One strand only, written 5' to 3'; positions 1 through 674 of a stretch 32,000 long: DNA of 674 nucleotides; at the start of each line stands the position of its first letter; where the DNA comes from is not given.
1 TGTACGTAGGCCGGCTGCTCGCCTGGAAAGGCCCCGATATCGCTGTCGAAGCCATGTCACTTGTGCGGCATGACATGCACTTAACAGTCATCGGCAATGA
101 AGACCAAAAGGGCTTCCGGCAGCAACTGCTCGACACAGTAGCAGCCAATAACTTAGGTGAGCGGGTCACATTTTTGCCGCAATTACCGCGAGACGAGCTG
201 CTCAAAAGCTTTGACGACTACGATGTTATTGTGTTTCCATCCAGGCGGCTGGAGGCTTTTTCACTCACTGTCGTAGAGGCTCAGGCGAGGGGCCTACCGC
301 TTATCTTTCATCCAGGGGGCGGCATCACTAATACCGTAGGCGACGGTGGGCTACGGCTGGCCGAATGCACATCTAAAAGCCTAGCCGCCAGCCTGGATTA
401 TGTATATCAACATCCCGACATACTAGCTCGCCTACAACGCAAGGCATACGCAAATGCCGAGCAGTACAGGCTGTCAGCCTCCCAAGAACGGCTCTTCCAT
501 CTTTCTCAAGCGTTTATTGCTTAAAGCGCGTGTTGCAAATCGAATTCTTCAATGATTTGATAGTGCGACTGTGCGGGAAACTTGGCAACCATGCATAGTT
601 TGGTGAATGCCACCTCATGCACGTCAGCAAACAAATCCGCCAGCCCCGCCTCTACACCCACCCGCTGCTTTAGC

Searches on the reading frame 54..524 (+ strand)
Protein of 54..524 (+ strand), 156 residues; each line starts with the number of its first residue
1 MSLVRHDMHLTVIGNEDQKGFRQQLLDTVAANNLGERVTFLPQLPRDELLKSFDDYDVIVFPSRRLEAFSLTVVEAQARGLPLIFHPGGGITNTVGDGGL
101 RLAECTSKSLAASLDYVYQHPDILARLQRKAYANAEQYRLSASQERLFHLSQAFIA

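Call 38: find_encoding_contigs(protein=window:54-524:+, flank=10000, max_places=2)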
Protein window:54-524:+ (156 aa): no gene with exactly this product is on record in the collection.
